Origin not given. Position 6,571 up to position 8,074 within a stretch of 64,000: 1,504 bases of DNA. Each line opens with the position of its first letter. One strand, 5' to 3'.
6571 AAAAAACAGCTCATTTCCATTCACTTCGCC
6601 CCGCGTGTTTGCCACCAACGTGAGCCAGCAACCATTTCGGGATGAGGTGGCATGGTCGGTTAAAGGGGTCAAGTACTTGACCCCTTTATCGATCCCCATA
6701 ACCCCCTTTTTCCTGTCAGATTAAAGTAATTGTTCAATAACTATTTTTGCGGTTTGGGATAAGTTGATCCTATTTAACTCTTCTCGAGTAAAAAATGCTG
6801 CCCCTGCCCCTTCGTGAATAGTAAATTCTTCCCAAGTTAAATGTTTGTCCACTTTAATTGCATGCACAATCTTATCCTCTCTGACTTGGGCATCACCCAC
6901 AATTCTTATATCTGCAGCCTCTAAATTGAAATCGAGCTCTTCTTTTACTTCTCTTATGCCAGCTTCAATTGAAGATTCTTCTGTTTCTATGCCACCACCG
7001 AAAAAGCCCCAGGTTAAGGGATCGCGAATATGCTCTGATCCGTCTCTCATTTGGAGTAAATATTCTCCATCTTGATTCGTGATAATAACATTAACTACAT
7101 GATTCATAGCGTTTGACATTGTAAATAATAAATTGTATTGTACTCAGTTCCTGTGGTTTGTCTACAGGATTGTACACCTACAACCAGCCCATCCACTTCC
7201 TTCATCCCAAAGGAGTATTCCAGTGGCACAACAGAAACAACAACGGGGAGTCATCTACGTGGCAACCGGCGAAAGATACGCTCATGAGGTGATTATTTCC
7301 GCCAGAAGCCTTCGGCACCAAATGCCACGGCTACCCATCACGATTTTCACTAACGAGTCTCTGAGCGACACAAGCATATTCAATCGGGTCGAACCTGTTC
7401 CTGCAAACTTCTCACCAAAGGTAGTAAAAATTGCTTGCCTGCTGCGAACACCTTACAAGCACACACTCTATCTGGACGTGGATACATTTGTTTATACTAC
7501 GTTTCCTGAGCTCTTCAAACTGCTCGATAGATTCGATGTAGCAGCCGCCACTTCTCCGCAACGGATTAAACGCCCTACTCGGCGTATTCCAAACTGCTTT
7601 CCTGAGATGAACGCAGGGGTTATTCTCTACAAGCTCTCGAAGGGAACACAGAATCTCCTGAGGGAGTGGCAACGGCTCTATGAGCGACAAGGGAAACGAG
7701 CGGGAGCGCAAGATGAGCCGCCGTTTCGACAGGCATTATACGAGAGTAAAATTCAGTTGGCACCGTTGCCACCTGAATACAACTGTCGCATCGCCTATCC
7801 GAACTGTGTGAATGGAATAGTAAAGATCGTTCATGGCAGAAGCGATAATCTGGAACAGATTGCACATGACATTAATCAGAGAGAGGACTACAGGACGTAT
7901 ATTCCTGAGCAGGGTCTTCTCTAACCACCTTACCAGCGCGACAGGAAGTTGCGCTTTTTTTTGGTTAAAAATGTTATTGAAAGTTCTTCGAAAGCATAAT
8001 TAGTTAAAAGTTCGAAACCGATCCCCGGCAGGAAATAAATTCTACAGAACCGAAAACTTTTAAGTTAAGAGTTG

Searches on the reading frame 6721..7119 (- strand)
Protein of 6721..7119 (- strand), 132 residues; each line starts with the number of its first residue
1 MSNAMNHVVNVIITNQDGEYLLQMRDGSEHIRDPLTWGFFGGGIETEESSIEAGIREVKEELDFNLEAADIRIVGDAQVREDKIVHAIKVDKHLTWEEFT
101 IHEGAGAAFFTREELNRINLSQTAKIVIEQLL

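Call 85: search_protein_families(library=pfam, proteins=[window:6721-7119:-], max_evalue=0.0001)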
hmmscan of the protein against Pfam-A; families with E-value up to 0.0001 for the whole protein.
window:6721-7119:- (132 aa): 1 family
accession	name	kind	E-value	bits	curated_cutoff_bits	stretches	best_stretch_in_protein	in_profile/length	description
PF00293.34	NUDIX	-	3.8e-12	46.8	21.1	1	8-129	5-132/134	NUDIX domain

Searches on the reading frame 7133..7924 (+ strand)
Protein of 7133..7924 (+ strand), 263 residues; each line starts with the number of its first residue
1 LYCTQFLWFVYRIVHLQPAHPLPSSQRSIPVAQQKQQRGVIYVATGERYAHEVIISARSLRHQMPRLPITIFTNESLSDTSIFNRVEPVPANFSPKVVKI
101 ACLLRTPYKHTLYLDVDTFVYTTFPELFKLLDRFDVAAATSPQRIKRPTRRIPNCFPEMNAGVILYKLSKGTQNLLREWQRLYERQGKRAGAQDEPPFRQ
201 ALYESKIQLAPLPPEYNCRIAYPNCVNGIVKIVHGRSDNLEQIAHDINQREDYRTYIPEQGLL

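Call 85: search_protein_families(library=pfam, proteins=[window:7133-7924:+], max_evalue=0.0001)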
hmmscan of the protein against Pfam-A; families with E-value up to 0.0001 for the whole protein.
window:7133-7924:+ (263 aa): 1 family
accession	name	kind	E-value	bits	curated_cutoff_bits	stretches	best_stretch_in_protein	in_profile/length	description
PF01501.26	Glyco_transf_8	-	2.7e-06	27.6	24.3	1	100-223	92-222/253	Glycosyl transferase family 8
